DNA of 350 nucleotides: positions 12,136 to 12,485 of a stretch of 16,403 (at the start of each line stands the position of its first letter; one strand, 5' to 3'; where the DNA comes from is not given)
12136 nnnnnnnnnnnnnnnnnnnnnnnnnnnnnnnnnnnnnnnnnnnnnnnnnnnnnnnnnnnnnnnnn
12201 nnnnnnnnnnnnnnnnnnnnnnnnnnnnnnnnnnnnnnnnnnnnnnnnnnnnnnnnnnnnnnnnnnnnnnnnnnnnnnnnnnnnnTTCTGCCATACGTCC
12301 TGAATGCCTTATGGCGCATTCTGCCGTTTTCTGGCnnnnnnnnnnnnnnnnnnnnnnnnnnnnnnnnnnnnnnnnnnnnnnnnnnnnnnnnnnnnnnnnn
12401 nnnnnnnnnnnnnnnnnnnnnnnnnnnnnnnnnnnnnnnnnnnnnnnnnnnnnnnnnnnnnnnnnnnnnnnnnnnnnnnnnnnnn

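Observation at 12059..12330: Replication control elements reconstructed from sequence: leader peptide, antisense hairpin, GGCG/CGCC pairing partners, and a repeated GCCAUAAG motif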

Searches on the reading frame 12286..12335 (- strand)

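Call 55: search_dna_similar(query=L016:1750-2604:+, collection=plasmids, mode=protein, max_rows=60, rows=spread)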
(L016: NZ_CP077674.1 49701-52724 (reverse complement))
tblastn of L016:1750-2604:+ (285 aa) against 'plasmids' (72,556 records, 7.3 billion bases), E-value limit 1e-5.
The search stops at 5000 records and this limit was reached: more records match than are counted here, and every count below describes the 5000 best-scoring records only.
Records with a match: at least 5000; places in all: 5128; records where one place covers at least 80% of the query: 5000.
Best place of each record, by identity: >=99% 1; 95-99% 2; 80-90% 2; 60-80% 4995.
By first word of the organism name: Klebsiella 2033; Escherichia 1841; Salmonella 521; Shigella 207; Enterobacter 127; Yersinia 95; Citrobacter 67; Serratia 37; Raoultella 30; Pantoea 6; and 14 more.
By predicted mobility (MOB-suite, as given by PLSDB): conjugative 3950; mobilizable 527; non-mobilizable 523.
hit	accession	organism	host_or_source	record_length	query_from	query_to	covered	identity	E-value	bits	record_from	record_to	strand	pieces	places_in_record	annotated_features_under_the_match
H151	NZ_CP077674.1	Klebsiella sp. PL-2018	Ceratitis capitata,whole organism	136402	1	285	100%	99.6%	9e-180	556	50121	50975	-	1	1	repA: incFII family plasmid replication initiator RepA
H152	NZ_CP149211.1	Salmonella enterica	-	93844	1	282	99%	75.9%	4e-132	419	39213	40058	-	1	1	repA: incFII family plasmid replication initiator RepA | tap: RepA leader peptide Tap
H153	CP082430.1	Salmonella enterica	animal-cattle-dairy cow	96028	1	282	99%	75.9%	4e-132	419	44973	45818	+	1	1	repA: incFII family plasmid replication initiator RepA | tap: RepA leader peptide Tap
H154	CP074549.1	Enterobacter cloacae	Homo sapiens,urine cc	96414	1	285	100%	75.1%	3e-132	420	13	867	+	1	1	repA: incFII family plasmid replication initiator RepA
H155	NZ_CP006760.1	Yersinia pestis 1413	-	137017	1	285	100%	75.1%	3e-131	417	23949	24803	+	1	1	repA: incFII family plasmid replication initiator RepA | tap: RepA leader peptide Tap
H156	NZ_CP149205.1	Salmonella enterica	Homo sapiens,single cell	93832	1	282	99%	75.5%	9e-132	418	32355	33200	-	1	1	repA: incFII family plasmid replication initiator RepA | tap: RepA leader peptide Tap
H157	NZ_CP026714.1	Salmonella enterica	Homo sapiens,stool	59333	1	282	99%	75.2%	8e-131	416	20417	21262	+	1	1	repA: incFII family plasmid replication initiator RepA | tap: RepA leader peptide Tap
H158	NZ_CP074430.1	Salmonella sp. SJTUF14523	Human faeces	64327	1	282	99%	75.2%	8e-131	416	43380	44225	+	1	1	repA: incFII family plasmid replication initiator RepA | tap: RepA leader peptide Tap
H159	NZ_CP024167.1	Salmonella enterica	laboratory strain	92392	1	285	100%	73.5%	1e-128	409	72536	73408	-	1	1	repA: incFII family plasmid replication initiator RepA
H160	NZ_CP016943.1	Yersinia enterocolitica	Fecal samples from slaughtered sheep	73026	3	284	99%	74.1%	2e-129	412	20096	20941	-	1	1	repA: incFII family plasmid replication initiator RepA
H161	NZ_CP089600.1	Klebsiella pneumoniae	Homo sapiens,sputum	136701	10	284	96%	75.3%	2e-128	409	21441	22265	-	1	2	repA: incFII family plasmid replication initiator RepA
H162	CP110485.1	Klebsiella pneumoniae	Homo sapiens,rectal swab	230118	10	284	96%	75.3%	2e-128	409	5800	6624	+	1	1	repA: incFII family plasmid replication initiator RepA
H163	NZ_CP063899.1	Klebsiella variicola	Human fecal samples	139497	10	285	97%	74.6%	2e-127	406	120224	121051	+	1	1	repA: incFII family plasmid replication initiator RepA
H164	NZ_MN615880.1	Serratia marcescens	-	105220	1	285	100%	72.3%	3e-128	408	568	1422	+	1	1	repA: incFII family plasmid replication initiator RepA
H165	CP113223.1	Klebsiella pneumoniae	chicken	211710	10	284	96%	74.9%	2e-127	406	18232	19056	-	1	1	repA: incFII family plasmid replication initiator RepA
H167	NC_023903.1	Klebsiella pneumoniae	-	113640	6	284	98%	73.5%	6e-128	407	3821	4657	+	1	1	repA: incFII family plasmid replication initiator RepA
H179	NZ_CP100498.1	Klebsiella michiganensis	Gallus gallus domesticus,whole ...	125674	8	283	97%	72.5%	5e-122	390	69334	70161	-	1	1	repA: incFII family plasmid replication initiator RepA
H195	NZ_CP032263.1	Escherichia coli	-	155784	10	284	96%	71.3%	5e-120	385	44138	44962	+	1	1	repA: incFII family plasmid replication initiator RepA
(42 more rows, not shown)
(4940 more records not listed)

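Call 56: get_annotated_region(hit=H152, flank=700)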
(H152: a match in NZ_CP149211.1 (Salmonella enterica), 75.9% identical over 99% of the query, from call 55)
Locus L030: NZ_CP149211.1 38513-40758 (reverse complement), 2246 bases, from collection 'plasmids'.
description: Salmonella enterica subsp. enterica serovar 4,[5],12:i:- strain Z1323HSL0050 plasmid pZ1323HSL0050-2, complete sequence
organism: Salmonella enterica (NCBI taxid 440524)
taxonomy: Bacteria; Pseudomonadota; Gammaproteobacteria; Enterobacterales; Enterobacteriaceae; Salmonella; Salmonella enterica
host: -; source: -; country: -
typing (MOB-suite, as given by PLSDB): conjugative; replicon IncFIB,IncFII; relaxase MOBF; mating-pair formation MPF_F
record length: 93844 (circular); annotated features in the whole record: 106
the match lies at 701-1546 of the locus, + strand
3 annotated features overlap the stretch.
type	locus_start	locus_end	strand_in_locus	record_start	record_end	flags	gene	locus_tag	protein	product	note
CDS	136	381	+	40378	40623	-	-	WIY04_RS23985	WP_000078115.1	replication regulatory protein RepA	-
CDS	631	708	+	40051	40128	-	tap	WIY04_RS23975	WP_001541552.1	RepA leader peptide Tap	GO:0006276 - plasmid maintenance [Evidence IEA]; GO:0031556 - transcriptional attenuation by ribosome [Evidence IEA]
CDS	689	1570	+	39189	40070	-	repA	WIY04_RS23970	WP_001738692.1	incFII family plasmid replication initiator RepA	GO:0006276 - plasmid maintenance [Evidence IEA]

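Call 57: get_annotated_region(hit=H155, flank=700)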
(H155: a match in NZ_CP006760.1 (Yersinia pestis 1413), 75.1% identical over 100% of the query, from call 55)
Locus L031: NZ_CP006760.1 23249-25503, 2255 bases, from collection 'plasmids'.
description: Yersinia pestis 1413 plasmid pMT, complete sequence
organism: Yersinia pestis 1413 (NCBI taxid 1345704)
taxonomy: Bacteria; Pseudomonadota; Gammaproteobacteria; Enterobacterales; Yersiniaceae; Yersinia; Yersinia pestis; Yersinia pestis 1413
host: -; source: -; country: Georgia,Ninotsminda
typing (MOB-suite, as given by PLSDB): conjugative; replicon IncFIB,rep_cluster_2272; relaxase MOBF; mating-pair formation MPF_F
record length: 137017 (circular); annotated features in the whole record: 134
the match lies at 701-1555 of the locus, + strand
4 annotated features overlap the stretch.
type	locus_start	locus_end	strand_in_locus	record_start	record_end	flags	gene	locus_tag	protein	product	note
CDS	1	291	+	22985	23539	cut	-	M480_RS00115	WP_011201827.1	phospholipase D family protein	-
CDS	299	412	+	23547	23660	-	-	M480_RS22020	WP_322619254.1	RepB family protein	GO:0006276 - plasmid maintenance [Evidence IEA]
CDS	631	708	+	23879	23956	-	tap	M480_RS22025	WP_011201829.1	RepA leader peptide Tap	GO:0006276 - plasmid maintenance [Evidence IEA]; GO:0031556 - transcriptional attenuation by ribosome [Evidence IEA]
CDS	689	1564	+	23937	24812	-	repA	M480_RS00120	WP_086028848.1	incFII family plasmid replication initiator RepA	GO:0006276 - plasmid maintenance [Evidence IEA]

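Call 58: get_annotated_region(hit=H160, flank=700)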
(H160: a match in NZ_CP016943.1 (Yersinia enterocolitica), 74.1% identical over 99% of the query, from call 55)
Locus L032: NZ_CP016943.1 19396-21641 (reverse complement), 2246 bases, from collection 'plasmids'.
description: Yersinia enterocolitica strain YE3 plasmid unnamed2, complete sequence
organism: Yersinia enterocolitica (NCBI taxid 630)
taxonomy: Bacteria; Pseudomonadota; Gammaproteobacteria; Enterobacterales; Yersiniaceae; Yersinia; Yersinia enterocolitica
host: -; source: Fecal samples from slaughtered sheep; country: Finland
typing (MOB-suite, as given by PLSDB): mobilizable; replicon IncFII,rep_cluster_2203,rep_cluster_645; relaxase MOBF
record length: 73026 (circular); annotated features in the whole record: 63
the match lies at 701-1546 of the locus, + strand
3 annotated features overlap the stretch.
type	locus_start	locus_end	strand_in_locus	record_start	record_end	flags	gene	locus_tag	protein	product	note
CDS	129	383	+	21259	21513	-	-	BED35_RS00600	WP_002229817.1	replication regulatory protein RepA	-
CDS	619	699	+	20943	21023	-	tap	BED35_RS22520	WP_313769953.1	RepA leader peptide Tap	GO:0006276 - plasmid maintenance [Evidence IEA]; GO:0031556 - transcriptional attenuation by ribosome [Evidence IEA]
CDS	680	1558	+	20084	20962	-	repA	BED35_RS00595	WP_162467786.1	incFII family plasmid replication initiator RepA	GO:0006276 - plasmid maintenance [Evidence IEA]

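Call 59: get_annotated_region(hit=H164, flank=560)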
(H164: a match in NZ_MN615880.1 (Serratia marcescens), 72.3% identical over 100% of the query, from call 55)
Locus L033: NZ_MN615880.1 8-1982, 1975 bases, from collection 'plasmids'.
description: Serratia marcescens strain S1 plasmid pS1-KPC2, complete sequence
organism: Serratia marcescens (NCBI taxid 615)
taxonomy: Bacteria; Pseudomonadota; Gammaproteobacteria; Enterobacterales; Yersiniaceae; Serratia; Serratia marcescens
host: -; source: -; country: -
typing (MOB-suite, as given by PLSDB): conjugative; replicon IncU,rep_cluster_1418,rep_cluster_2183; relaxase MOBF,MOBF; mating-pair formation MPF_F
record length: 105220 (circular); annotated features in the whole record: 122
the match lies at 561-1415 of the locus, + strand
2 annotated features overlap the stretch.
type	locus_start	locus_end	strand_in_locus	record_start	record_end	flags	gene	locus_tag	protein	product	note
CDS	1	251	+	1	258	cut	repA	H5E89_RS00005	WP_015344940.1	replication regulatory protein RepA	-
CDS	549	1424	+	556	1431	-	repA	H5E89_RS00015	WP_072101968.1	incFII family plasmid replication initiator RepA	GO:0006276 - plasmid maintenance [Evidence IEA]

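Call 60: get_annotated_region(hit=H167, flank=700)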
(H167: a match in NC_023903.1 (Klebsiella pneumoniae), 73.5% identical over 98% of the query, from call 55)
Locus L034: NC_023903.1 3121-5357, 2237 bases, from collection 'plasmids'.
description: Klebsiella pneumoniae plasmid pGR-1504, complete sequence
organism: Klebsiella pneumoniae (NCBI taxid 573)
taxonomy: Bacteria; Pseudomonadota; Gammaproteobacteria; Enterobacterales; Enterobacteriaceae; Klebsiella; Klebsiella pneumoniae
host: -; source: -; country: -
typing (MOB-suite, as given by PLSDB): conjugative; replicon IncFIB,IncFII,rep_cluster_2183; relaxase MOBF,MOBF; mating-pair formation MPF_F
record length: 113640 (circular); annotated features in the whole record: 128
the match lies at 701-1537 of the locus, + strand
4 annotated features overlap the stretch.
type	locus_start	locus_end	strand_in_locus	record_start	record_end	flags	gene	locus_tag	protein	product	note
CDS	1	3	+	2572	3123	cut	-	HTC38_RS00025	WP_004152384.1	phospholipase D family protein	-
CDS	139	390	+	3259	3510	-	-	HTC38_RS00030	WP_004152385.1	replication regulatory protein RepA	-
CDS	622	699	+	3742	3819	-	tap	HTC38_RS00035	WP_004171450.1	RepA leader peptide Tap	GO:0006276 - plasmid maintenance [Evidence IEA]; GO:0031556 - transcriptional attenuation by ribosome [Evidence IEA]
CDS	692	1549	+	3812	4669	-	repA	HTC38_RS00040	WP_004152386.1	incFII family plasmid replication initiator RepA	GO:0006276 - plasmid maintenance [Evidence IEA]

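Call 61: get_annotated_region(hit=H179, flank=700)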
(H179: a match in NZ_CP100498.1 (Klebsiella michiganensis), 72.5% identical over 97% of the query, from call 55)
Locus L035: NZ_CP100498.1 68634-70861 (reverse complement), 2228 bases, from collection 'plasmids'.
description: Klebsiella michiganensis strain LH71 plasmid pLH71-A, complete sequence
organism: Klebsiella michiganensis (NCBI taxid 1134687)
taxonomy: Bacteria; Pseudomonadota; Gammaproteobacteria; Enterobacterales; Enterobacteriaceae; Klebsiella; Klebsiella michiganensis
host: -; source: Gallus gallus domesticus,whole organism,pooled poultry feces; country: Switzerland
typing (MOB-suite, as given by PLSDB): non-mobilizable; replicon IncFII,rep_cluster_2078; mating-pair formation MPF_F
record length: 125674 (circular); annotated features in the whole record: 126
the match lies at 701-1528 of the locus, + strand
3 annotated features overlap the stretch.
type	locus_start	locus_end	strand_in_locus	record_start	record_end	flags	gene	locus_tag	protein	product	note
CDS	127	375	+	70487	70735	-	repA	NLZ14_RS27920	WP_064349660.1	replication regulatory protein RepA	-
CDS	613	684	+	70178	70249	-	tap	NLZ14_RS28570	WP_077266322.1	RepA leader peptide Tap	GO:0006276 - plasmid maintenance [Evidence IEA]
CDS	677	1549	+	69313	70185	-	repA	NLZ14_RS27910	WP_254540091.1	incFII family plasmid replication initiator RepA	GO:0006276 - plasmid maintenance [Evidence IEA]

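Call 62: get_annotated_region(hit=H195, flank=700)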
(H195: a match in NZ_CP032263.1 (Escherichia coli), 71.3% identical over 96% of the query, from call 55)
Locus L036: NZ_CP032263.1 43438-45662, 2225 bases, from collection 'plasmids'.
description: Escherichia coli strain AR_0089 plasmid unnamed1, complete sequence
organism: Escherichia coli (NCBI taxid 562)
taxonomy: Bacteria; Pseudomonadota; Gammaproteobacteria; Enterobacterales; Enterobacteriaceae; Escherichia; Escherichia coli
host: -; source: -; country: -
typing (MOB-suite, as given by PLSDB): conjugative; replicon IncFIB,IncFIC,rep_cluster_2244; relaxase MOBF; mating-pair formation MPF_F
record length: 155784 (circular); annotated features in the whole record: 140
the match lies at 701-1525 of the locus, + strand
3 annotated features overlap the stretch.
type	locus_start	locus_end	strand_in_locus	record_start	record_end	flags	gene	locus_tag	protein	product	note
CDS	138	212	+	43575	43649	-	tap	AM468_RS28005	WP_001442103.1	RepA leader peptide Tap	GO:0006276 - plasmid maintenance [Evidence IEA]; GO:0031556 - transcriptional attenuation by ribosome [Evidence IEA]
CDS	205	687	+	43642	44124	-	-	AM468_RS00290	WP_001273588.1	hypothetical protein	-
CDS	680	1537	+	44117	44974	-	repA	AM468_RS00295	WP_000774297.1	incFII family plasmid replication initiator RepA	GO:0006276 - plasmid maintenance [Evidence IEA]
